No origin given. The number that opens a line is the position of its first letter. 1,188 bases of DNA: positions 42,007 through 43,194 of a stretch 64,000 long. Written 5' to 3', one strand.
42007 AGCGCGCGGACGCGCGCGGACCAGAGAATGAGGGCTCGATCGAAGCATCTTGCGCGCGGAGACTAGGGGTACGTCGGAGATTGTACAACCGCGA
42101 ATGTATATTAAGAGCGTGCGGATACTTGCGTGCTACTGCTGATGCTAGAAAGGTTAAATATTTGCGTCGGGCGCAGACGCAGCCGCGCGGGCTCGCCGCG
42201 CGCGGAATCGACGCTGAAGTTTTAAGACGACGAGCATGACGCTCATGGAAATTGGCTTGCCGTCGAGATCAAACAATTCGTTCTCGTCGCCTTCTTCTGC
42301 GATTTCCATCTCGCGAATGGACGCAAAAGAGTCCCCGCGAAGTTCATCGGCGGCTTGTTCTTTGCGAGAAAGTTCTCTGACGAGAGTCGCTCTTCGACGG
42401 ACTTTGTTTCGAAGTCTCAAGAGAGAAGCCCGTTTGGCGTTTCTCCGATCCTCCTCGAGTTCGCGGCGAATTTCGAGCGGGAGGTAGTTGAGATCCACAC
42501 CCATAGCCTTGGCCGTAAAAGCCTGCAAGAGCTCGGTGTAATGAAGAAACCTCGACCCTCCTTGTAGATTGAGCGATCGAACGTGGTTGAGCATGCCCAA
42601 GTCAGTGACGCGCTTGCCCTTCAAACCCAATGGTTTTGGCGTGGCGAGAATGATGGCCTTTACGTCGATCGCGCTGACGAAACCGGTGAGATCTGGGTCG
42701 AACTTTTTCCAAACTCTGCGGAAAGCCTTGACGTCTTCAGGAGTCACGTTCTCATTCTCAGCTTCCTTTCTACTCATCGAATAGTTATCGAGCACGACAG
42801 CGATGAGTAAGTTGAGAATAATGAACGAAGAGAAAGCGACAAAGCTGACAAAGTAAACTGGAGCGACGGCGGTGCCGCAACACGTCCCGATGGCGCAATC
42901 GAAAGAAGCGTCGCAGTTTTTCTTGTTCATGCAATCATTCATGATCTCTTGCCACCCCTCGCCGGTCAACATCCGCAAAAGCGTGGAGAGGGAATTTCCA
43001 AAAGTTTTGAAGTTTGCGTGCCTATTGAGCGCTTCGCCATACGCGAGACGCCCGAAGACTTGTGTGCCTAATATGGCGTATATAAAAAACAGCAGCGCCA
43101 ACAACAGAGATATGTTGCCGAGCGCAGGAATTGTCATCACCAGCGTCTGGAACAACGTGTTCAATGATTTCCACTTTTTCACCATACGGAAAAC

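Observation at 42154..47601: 1830-aa four-domain voltage-gated cation channel with EEEE pore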

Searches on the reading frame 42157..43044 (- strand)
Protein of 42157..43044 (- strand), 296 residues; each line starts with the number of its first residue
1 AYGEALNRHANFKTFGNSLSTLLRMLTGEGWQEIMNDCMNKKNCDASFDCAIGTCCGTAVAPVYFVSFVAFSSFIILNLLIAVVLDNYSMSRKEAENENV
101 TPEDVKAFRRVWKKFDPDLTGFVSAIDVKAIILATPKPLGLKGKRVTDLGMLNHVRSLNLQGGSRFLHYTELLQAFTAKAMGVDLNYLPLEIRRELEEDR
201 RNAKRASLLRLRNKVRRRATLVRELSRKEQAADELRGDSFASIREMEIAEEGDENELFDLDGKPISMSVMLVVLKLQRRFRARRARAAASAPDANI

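Call 35: search_solved_structures(query=window:42157-43044:-, max_evalue=1e-10, show_alignments=3)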
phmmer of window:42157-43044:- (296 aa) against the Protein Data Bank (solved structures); distinct sequences matched with E-value up to 1e-10: 54.
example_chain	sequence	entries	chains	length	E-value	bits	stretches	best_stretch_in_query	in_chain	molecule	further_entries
7xlq_A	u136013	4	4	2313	5.2e-40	141.4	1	6-184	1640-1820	Voltage-dependent R-type calcium channel subunit alpha-1E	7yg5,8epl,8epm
7uhf_A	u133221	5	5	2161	4.4e-37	131.8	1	5-143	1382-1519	Voltage-dependent L-type calcium channel subunit alpha-1D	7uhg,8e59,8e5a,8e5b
8x90_A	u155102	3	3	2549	8.2e-37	130.9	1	6-183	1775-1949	Voltage-dependent P/Q-type calcium channel subunit alpha-1A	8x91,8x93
7mix_A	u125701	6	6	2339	7e-36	127.8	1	5-185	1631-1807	Voltage-dependent N-type calcium channel subunit alpha-1B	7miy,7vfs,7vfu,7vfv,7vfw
6jpa_A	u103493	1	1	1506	1.2e-35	127.1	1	3-141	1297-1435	Voltage-dependent L-type calcium channel subunit alpha-1S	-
5gjv_A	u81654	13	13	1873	3.1e-35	125.7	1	3-141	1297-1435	Voltage-dependent L-type calcium channel subunit alpha-1S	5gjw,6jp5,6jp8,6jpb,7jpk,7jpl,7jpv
6nt3_A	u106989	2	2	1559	4.5e-34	121.9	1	7-141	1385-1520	Sodium channel protein type 9 subunit alpha, Sodium channel protein PaFPC1, chimeric const | Sodium channel protein PaFPC1,Sodium channel protein type 9 subunit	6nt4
5x0m_A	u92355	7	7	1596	4.6e-34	121.9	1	7-141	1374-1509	Sodium channel protein | Sodium channel protein PaFPC1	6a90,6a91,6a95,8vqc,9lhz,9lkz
8eog_K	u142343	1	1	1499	5e-34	121.8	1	6-144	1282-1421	Isoform 20 of Voltage-dependent L-type calcium channel subunit alpha-1C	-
8f0p_A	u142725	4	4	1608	5e-34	121.7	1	7-141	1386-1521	Sodium channel protein PaFPC1,Sodium channel protein type 9 subunit alpha chimera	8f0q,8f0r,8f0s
8eoi_K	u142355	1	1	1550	6e-34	121.5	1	6-144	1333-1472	Voltage-dependent L-type calcium channel subunit alpha-1C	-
9iti_A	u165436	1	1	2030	6.1e-34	121.5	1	4-199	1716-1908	Sodium channel protein type 9 subunit alpha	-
8fd7_K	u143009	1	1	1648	8.6e-34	121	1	6-144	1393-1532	Voltage-dependent L-type calcium channel subunit alpha-1C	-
6j8g_A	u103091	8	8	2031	2.8e-33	119.3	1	5-199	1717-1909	Sodium channel protein type 9 subunit alpha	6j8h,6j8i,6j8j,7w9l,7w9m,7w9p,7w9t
8hlp_A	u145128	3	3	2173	3.4e-33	119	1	6-144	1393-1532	Voltage-dependent L-type calcium channel subunit alpha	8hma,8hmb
7w9k_A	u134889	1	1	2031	5.6e-33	118.3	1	5-199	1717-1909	Sodium channel protein type 9 subunit alpha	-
8xmo_A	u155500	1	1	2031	8.7e-33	117.7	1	5-199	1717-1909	Sodium channel protein type 9 subunit alpha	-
8xmn_A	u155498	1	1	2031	8.8e-33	117.7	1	5-199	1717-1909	Sodium channel protein type 9 subunit alpha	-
8xmm_A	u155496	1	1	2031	1.5e-32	116.9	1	5-199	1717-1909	Sodium channel protein type 9 subunit alpha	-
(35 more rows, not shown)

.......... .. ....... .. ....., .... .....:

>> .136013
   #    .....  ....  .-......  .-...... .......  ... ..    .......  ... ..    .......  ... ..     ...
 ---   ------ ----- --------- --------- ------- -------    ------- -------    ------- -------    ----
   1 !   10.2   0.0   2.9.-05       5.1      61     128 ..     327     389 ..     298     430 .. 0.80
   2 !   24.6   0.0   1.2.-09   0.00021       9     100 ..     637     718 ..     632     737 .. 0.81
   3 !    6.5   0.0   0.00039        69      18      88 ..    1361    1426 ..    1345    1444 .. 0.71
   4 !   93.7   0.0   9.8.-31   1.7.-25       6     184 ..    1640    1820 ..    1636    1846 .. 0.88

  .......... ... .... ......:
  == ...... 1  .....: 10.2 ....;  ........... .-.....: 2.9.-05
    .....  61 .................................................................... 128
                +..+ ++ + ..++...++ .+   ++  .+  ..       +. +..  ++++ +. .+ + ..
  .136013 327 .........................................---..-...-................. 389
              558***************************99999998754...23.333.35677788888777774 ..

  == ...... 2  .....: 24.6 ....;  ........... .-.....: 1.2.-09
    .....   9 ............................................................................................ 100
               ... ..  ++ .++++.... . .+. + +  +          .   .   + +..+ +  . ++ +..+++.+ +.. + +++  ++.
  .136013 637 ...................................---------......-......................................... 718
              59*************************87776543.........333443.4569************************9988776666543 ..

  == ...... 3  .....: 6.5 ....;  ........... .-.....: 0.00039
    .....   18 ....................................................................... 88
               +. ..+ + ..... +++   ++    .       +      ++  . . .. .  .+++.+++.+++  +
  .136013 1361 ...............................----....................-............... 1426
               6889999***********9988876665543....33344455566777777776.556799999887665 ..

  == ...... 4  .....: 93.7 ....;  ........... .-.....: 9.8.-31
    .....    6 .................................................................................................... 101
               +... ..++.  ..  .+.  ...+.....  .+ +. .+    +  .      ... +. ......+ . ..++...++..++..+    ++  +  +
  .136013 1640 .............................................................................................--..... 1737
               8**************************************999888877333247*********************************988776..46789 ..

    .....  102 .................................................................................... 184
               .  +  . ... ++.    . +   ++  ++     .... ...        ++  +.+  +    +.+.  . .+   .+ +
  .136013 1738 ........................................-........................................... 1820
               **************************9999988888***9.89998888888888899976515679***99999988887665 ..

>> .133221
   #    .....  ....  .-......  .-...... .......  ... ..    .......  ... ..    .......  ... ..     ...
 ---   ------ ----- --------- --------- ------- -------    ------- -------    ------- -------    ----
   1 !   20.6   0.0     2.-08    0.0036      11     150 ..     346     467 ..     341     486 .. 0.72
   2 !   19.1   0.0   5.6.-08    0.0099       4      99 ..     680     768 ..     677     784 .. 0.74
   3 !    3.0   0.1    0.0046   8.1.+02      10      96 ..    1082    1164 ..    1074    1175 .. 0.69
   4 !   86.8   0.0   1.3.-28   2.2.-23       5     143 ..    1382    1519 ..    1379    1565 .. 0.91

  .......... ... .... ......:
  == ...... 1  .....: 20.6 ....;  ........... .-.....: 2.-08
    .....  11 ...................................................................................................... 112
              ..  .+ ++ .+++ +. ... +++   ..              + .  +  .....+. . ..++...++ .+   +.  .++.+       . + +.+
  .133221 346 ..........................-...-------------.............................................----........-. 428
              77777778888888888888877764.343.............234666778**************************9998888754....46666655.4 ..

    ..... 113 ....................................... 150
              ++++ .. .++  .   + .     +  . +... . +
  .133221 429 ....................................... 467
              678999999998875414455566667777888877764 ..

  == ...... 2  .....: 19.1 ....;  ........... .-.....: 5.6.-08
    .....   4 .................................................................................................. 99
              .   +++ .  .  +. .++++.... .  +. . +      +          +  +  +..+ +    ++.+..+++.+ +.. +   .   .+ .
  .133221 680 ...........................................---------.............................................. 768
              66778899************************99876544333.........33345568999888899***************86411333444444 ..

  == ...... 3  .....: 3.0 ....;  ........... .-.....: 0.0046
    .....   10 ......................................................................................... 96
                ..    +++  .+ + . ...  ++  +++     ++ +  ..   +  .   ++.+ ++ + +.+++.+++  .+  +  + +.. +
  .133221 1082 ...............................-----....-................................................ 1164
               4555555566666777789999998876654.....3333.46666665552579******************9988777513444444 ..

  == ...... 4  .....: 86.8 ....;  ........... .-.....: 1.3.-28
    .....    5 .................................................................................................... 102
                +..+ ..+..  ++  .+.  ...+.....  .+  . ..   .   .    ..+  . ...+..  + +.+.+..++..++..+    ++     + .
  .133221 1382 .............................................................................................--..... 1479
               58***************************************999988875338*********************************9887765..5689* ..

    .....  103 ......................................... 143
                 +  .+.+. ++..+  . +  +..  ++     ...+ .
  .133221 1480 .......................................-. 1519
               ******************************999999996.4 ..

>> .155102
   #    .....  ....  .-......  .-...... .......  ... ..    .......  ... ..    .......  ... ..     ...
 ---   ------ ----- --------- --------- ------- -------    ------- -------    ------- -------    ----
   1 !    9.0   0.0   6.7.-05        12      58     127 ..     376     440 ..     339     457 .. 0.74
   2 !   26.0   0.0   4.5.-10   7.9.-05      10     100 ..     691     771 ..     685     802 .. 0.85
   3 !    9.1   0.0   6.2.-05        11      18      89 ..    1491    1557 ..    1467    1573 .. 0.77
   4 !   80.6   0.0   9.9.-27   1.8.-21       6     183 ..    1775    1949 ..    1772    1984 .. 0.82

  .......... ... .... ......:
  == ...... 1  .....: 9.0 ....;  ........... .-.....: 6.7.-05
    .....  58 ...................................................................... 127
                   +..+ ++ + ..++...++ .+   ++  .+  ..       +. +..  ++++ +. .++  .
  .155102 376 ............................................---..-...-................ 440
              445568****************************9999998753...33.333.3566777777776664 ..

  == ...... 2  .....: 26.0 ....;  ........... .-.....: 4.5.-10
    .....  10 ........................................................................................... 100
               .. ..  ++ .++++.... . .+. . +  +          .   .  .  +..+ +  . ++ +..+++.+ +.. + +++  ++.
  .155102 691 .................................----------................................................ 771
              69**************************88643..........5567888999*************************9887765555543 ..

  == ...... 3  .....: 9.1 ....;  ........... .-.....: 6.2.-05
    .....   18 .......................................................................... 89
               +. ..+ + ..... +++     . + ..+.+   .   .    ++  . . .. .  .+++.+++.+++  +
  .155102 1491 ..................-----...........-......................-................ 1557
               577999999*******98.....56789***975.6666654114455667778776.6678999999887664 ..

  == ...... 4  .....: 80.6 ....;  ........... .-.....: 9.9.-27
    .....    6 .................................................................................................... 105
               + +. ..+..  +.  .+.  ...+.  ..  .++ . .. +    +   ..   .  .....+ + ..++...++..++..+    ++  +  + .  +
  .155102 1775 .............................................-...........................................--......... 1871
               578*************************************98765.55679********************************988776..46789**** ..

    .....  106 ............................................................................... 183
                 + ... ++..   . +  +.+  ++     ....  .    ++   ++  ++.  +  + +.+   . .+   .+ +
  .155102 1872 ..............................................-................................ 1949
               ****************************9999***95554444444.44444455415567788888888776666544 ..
